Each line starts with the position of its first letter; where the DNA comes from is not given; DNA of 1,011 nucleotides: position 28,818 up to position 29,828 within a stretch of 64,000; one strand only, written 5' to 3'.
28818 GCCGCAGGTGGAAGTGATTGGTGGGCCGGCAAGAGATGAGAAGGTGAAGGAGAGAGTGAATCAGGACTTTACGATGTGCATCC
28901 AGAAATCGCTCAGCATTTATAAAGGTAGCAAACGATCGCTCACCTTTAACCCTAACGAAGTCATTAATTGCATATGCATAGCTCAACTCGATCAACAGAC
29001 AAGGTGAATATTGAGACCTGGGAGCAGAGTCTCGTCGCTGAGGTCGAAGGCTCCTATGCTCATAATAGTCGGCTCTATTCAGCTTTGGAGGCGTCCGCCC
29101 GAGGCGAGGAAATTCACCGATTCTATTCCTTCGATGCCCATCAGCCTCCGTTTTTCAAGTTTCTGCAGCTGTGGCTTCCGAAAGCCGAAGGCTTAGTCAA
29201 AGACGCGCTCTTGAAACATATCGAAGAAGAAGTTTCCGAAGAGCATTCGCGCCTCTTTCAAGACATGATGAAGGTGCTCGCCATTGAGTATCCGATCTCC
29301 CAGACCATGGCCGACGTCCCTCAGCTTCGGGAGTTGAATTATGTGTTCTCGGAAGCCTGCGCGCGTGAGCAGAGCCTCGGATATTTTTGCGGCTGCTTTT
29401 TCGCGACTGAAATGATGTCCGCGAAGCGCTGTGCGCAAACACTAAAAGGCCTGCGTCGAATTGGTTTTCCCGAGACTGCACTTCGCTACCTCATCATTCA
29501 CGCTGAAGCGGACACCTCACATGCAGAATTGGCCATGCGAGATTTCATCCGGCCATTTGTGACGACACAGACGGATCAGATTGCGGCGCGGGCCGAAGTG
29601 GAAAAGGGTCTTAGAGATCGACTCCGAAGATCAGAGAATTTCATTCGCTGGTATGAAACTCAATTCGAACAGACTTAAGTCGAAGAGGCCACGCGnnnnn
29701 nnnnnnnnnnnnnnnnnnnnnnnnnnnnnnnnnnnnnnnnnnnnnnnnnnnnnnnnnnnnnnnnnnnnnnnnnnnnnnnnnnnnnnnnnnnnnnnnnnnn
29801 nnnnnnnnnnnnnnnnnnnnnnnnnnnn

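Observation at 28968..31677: Compact operon: CADD-like heme-oxygenase-like di-iron enzyme + AadA-like nucleotidyltransferase + membrane desaturase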

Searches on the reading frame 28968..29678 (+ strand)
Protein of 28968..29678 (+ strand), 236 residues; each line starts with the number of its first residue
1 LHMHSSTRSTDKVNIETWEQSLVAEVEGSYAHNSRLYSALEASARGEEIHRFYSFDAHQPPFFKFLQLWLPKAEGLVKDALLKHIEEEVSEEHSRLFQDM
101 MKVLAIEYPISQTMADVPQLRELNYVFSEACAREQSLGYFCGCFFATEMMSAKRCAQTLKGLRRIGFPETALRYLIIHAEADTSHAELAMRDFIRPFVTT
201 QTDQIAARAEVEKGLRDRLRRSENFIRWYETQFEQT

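Call 3: search_protein_families(library=pfam, proteins=[window:28968-29678:+], max_evalue=0.1)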
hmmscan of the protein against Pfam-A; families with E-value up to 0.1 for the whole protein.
window:28968-29678:+ (236 aa): 1 family
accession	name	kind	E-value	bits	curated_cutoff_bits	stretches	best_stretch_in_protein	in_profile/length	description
PF14518.11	Haem_oxygenas_2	-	7.4e-25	88.2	28.9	1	59-214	11-172/177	Iron-containing redox enzyme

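Call 4: search_protein_families(library=ncbifam, proteins=[window:28968-29678:+], max_evalue=0.1)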
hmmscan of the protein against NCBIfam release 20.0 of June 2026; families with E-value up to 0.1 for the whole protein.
window:28968-29678:+ (236 aa): 2 families
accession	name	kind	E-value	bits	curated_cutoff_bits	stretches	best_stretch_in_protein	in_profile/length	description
NF042919.1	ChlAlygly_Syn_BesC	equivalog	1.3e-06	28.1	500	1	72-225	97-245/257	4-chloro-allylglycine synthase BesC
TIGR04305.1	fol_rel_CADD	subfamily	3.4e-05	23.6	200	1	86-206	74-193/212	CADD family putative folate metabolism protein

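Call 6: search_solved_structures(query=window:28968-29678:+, max_evalue=1, show_alignments=3)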
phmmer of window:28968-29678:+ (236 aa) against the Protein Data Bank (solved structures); distinct sequences matched with E-value up to 1: 1.
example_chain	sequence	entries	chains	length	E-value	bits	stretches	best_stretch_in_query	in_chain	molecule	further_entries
7twa_A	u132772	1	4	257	2.7e-06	30.5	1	53-221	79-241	4-chloro-allylglycine synthase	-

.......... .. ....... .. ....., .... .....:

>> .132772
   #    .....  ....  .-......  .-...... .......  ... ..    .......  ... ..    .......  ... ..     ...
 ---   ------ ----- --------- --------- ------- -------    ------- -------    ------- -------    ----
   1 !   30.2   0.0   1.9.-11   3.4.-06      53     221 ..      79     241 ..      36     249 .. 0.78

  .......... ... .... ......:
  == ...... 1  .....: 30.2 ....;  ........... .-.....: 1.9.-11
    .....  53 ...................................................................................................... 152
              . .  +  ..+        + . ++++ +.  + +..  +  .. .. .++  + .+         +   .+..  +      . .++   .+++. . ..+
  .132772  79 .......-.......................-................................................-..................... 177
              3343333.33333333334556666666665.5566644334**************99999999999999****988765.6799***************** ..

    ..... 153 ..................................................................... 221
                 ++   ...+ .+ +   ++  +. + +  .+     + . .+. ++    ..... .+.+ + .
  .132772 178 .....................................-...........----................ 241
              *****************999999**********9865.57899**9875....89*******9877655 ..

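Call 11: find_homologous_proteins(query=window:28968-29678:+)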
Query window:28968-29678:+ (236 aa): 2 proteins with E <= 0.001 among 446 candidates.
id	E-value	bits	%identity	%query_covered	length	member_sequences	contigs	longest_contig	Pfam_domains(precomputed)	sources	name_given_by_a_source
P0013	2.0e-145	500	100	95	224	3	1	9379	PF14518.12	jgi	-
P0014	4.2e-124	430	82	99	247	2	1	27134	PF14518.12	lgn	-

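Call 20: search_protein_representatives(protein=window:28968-29678:+)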
Query: 236 residues. Proteins with E-value up to 0.001 (for the whole library): 71; up to 1e-10: 26; up to 1e-30: 11. The best 71 are listed.
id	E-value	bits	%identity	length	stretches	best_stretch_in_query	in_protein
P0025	8.7e-53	195.6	48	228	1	15-233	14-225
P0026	7.8e-48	179.4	46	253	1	22-233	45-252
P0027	3.9e-45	170.6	42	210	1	26-232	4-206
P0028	2.6e-43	164.6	43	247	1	22-232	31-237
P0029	3.9e-41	157.5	42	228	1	21-231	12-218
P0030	5.3e-39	150.6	39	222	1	22-233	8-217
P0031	8.2e-39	149.9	44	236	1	20-233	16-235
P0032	1.3e-37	146.0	39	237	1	8-231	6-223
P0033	3.3e-37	144.7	39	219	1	21-232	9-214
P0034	3.8e-37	144.5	42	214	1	24-233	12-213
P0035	4.8e-33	131.1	39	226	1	25-230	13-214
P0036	1.5e-30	122.9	38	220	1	19-231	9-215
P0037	2.3e-28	115.8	34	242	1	24-234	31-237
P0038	2.4e-28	115.8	35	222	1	32-231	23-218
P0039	1.3e-25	106.8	47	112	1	121-232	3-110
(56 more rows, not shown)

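Call 44: predict_structure(alignment_id=A1)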
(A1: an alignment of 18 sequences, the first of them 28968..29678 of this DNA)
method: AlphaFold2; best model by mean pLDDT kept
length: 236 residues; sequences in the alignment: 18
mean_pLDDT: 92.6   pTM: 0.89
mean pLDDT of the five models: 92.6, 92.5, 92.0, 91.9, 91.6
residues with pLDDT >= 90: 204; 70-90: 12; 50-70: 18; < 50: 2
segments of 3 or more residues with pLDDT < 50: none
pLDDT, mean of each block of 10 residues (from residue 1): 56 86 98 96 96 93 97 97 97 97 97 82 96 98 97 96 98 94 83 97 97 99 96 69
secondary structure, 60 per line:
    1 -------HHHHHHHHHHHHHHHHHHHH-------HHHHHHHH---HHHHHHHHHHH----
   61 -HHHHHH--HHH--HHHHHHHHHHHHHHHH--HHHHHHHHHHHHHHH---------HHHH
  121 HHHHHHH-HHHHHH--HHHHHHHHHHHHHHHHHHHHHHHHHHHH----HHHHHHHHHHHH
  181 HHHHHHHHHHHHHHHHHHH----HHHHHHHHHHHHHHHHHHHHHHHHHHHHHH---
elements in order: H8-27 H35-42 H46-56 H62-67 H75-90 H93-107 H117-127 H129-134 H137-164 H169-199 H204-233

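Call 47: fold_search(model_id=the predicted structure, library=pdb)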
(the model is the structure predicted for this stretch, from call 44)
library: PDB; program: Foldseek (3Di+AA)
matches with E <= 10: 281; with E <= 0.001: 10
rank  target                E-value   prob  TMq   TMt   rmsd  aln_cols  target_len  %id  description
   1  9n1a                  1.1e-05  1.00  0.76  0.54   2.8       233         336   17  crystal structure of diferric HrmI from Streptomyces griseoflavus (released 2025-08-20)
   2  7twa_D                1.4e-05  1.00  0.68  0.72   4.3       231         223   19  Crystal structure of apo BesC from Streptomyces cattleya (released 2022-04-13)
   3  9n1x                  2.1e-05  1.00  0.74  0.53   3.2       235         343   17  Crystal Structure of N-oxygenase HrmI with the diferrous cofactor (released 2025-08-20)
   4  9nh9                  2.3e-05  1.00  0.73  0.53   3.2       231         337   17  Crystal Structure of N-oxygenase HrmI with the diferric cofactor and the N(6)-hydroxy-L-lysine product bound (released 2025-08-20)
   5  7twa_B                2.8e-05  1.00  0.67  0.70   4.3       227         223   19  Crystal structure of apo BesC from Streptomyces cattleya (released 2022-04-13)
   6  9n1e                  3.8e-05  1.00  0.73  0.52   3.2       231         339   17  Crystal structure of N-oxygenase HrmI with the diferric cofactor partially loaded (released 2025-08-20)
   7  7twa_A                4.4e-05  1.00  0.67  0.71   4.5       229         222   21  Crystal structure of apo BesC from Streptomyces cattleya (released 2022-04-13)
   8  7twa_C                4.6e-05  1.00  0.70  0.74   3.9       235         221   21  Crystal structure of apo BesC from Streptomyces cattleya (released 2022-04-13)
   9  4wwj_A                6.7e-04  1.00  0.66  0.62   4.4       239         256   18  UndA, an oxygen-activating, non-heme iron dependent desaturase/decarboxylase (released 2014-12-24)
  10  6p5q_B                6.7e-04  1.00  0.66  0.65   4.4       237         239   14  X-ray structure of Fe(II)-soaked UndA bound to lauric acid (released 2019-09-18)
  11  4wx0_B                1.6e-03  1.00  0.64  0.60   4.4       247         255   17  UndA complexed with beta-hydroxydodecanoic acid (released 2014-12-24)
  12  3oql_B                1.9e-03  1.00  0.60  0.58   4.8       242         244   18  Crystal structure of a TenA homolog (PSPTO1738) from Pseudomonas syringae pv. tomato str. DC3000 at 2.54 A resolution (released 2010-10-06)
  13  6p5q_A                2.1e-03  1.00  0.67  0.63   4.2       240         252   15  X-ray structure of Fe(II)-soaked UndA bound to lauric acid (released 2019-09-18)
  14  6vzy_A                2.4e-03  1.00  0.64  0.35   4.7       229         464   18  Crystal structure of SznF from Streptomyces achromogenes var. streptozoticus NRRL 2697 with a diiron(II) central domai (released 2021-01-13)
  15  6vzy_B                2.9e-03  1.00  0.65  0.36   4.6       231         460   16  Crystal structure of SznF from Streptomyces achromogenes var. streptozoticus NRRL 2697 with a diiron(II) central domai (released 2021-01-13)
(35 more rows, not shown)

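Call 52: find_related_loci(query=A4, collection=metagenome_contigs, flank=8000)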
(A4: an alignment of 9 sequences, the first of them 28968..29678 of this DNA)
Query A4 (236 aa) in metagenome_contigs; peptide patterns used: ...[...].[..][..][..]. (x = any residue, [..] = any of these).
130 stretches matched a pattern; 2 encode a relative of the query (tblastn E <= 1e-3); 2 distinct loci.
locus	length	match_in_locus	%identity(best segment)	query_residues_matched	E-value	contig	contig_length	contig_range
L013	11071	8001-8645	43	14-232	2e-51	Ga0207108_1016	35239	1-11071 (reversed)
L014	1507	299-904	44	25-230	9e-48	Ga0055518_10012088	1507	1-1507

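Call 56: search_protein_families(library=pfam, proteins=[L013:27-671:+, L013:734-1261:+, L013:1278-1973:+, L013:2072-2926:+, L013:3007-4149:+, L013:4182-5432:+, L013:5327-6664:+, L013:6666-7910:+, L013:8630-9403:+, L013:9433-11037:-], max_evalue=0.001)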
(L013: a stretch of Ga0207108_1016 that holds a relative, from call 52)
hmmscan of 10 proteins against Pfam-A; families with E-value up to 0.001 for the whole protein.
L013:27-671:+ (214 aa): 0 families

L013:734-1261:+ (175 aa): 0 families

L013:1278-1973:+ (231 aa): 1 family
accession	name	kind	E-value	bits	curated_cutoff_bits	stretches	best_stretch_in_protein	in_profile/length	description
PF07963.17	N_methyl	-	1.9e-08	33.9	21.2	1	11-33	4-26/27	Prokaryotic N-terminal methylation motif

L013:2072-2926:+ (284 aa): 3 families
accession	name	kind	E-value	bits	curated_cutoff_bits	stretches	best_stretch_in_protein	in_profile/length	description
PF00106.31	adh_short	-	3.6e-44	151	26.6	1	8-204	2-188/195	short chain dehydrogenase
PF13561.12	adh_short_C2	-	1.5e-28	100.4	27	1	13-202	1-180/236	Enoyl-(Acyl carrier protein) reductase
PF08659.16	KR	-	1.2e-10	42.1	22.6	1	9-177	3-161/180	KR domain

L013:3007-4149:+ (380 aa): 1 family
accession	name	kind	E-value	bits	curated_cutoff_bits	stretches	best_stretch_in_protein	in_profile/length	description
PF04392.18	ABC_sub_bind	-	0.00098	18.9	25.9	0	299-366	223-289/293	ABC transporter substrate binding protein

L013:4182-5432:+ (416 aa): 7 families
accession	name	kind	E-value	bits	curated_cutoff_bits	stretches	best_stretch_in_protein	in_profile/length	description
PF18603.7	LAL_C2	-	1.7e-14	54.2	29.4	1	340-416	2-78/78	L-amino acid ligase C-terminal domain 2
PF13535.11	ATP-grasp_4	-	2.1e-13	50.6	27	1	158-299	2-156/160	ATP-grasp domain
PF02655.19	ATP-grasp_3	-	3.4e-09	37.4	23.2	1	133-298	13-159/160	ATP-grasp domain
PF02786.22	CPSase_L_D2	-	5.1e-09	36.4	19.8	1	124-325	2-207/211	Carbamoyl-phosphate synthase L chain, ATP binding domain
PF01071.24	GARS_A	-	7e-06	26.4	27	0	124-223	3-104/194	Phosphoribosylglycinamide synthetase, ATP-grasp (A) domain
PF18130.6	ATPgrasp_N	-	0.0003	21.7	27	1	66-110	34-79/81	ATP-grasp N-terminal domain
PF13549.11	ATP-grasp_5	-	0.00065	19.6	27.6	0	115-165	3-53/221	ATP-grasp domain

L013:5327-6664:+ (445 aa): 1 family
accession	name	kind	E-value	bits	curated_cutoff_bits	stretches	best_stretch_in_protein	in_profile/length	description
PF07690.21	MFS_1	-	2.9e-38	132.1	33.4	2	50-312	1-261/347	Major Facilitator Superfamily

L013:6666-7910:+ (414 aa): 6 families
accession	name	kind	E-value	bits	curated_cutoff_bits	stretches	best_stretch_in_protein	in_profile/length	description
PF08443.16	RimK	-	1e-05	25.6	21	1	114-220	2-104/188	RimK-like ATP-grasp domain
PF13535.11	ATP-grasp_4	-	1.7e-05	24.9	27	1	151-295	3-157/160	ATP-grasp domain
PF02222.28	ATP-grasp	-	4.3e-05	23.7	27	0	123-200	3-77/179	ATP-grasp domain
PF02655.19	ATP-grasp_3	-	0.00013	22.6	23.2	1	115-263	3-131/160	ATP-grasp domain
PF18603.7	LAL_C2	-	0.00014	22.5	29.4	1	340-405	3-71/78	L-amino acid ligase C-terminal domain 2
PF02786.22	CPSase_L_D2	-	0.00027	21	19.8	1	137-201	25-91/211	Carbamoyl-phosphate synthase L chain, ATP binding domain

L013:8630-9403:+ (257 aa): 1 family
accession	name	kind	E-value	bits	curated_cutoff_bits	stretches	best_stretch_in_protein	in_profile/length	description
PF01909.29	NTP_transf_2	-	0.00053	20.8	21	0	29-81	2-47/93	Nucleotidyltransferase domain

L013:9433-11037:- (534 aa): 5 families
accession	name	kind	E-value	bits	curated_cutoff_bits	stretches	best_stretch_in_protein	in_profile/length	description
PF02518.31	HATPase_c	-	2e-20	73.7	26.4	1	299-406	3-110/111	Histidine kinase-, DNA gyrase B-, and HSP90-like ATPase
PF14501.12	HATPase_c_5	-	7.4e-07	29.5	22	1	297-395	1-94/102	GHKL domain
PF00512.31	HisKA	-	1.8e-05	25.1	26.9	1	185-236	2-58/66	His Kinase A (phospho-acceptor) domain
PF13581.12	HATPase_c_2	-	0.00029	21.3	27.4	1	301-402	31-126/127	Histidine kinase-like ATPase domain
PF13589.12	HATPase_c_3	-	0.0003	21.3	25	1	302-365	3-62/137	Histidine kinase-, DNA gyrase B-, and HSP90-like ATPase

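Call 67: list_cluster_members(proteins=[P0025, P0026, P0027, P0028, P0029, P0030, P0031, P0032, P0033, P0034])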
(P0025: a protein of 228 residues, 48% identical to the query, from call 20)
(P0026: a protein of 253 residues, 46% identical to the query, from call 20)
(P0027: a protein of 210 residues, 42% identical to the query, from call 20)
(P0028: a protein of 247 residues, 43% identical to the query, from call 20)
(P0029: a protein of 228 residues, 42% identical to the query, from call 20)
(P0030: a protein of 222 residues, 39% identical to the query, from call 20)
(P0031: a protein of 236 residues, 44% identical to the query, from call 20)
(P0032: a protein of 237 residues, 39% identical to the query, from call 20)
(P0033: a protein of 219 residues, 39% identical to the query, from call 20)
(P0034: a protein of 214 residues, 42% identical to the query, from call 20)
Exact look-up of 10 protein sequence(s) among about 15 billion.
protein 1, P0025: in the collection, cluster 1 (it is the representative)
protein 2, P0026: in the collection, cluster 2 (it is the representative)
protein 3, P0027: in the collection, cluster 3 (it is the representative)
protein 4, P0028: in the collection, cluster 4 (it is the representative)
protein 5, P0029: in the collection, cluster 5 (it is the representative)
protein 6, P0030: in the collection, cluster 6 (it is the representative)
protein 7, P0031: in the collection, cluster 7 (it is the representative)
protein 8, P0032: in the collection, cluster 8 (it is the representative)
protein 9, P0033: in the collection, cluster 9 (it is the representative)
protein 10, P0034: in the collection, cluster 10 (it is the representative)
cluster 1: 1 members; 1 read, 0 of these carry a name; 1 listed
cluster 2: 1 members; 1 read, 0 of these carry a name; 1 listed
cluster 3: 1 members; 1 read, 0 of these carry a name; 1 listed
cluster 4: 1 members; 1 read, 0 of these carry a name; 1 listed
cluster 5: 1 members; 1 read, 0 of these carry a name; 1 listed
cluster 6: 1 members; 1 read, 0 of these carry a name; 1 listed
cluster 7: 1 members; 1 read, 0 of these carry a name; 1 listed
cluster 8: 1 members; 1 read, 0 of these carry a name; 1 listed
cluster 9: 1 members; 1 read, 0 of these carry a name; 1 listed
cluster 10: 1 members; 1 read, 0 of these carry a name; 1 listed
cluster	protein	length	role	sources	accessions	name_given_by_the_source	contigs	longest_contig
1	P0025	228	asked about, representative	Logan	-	-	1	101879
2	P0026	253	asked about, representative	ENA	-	-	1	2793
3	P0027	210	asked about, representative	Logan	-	-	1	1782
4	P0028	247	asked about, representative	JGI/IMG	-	-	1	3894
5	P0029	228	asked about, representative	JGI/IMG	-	-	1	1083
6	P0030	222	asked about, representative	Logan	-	-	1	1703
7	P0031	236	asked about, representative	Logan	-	-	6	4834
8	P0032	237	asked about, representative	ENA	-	-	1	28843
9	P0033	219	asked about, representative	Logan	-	-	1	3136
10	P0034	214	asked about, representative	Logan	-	-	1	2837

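Call 68: find_encoding_contigs(protein=P0032, flank=8000, max_places=2)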
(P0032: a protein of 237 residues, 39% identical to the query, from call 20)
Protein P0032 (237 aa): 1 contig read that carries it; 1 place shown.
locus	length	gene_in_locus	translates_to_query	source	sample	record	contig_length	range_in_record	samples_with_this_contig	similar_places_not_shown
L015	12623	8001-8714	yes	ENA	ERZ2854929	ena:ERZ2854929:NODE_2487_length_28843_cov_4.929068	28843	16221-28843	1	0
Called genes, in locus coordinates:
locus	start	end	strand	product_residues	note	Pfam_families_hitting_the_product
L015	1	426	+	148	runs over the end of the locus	PF09424:YqeY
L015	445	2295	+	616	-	PF01807:Zn_ribbon_DnaG, PF08275:DNAG_N, PF01751:Toprim, PF13155:Toprim_2, PF13662:Toprim_4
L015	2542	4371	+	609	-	PF03979:Sigma70_r1_1, PF00140:Sigma70_r1_2, PF04542:Sigma70_r2, PF04539:Sigma70_r3, PF04545:Sigma70_r4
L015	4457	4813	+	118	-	PF08274:Zn_Ribbon_YjdM, PF03831:YjdM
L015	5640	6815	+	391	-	PF13433:Peripla_BP_5 (weak), PF13458:Peripla_BP_6, PF01094:ANF_receptor (weak)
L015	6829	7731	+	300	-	PF00892:EamA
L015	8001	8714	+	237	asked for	PF14518:Haem_oxygenas_2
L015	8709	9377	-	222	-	PF02798:GST_N, PF13417:GST_N_3, PF13409:GST_N_2, PF13410:GST_C_2 (faint)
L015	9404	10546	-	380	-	PF13433:Peripla_BP_5, PF13458:Peripla_BP_6, PF01094:ANF_receptor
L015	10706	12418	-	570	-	-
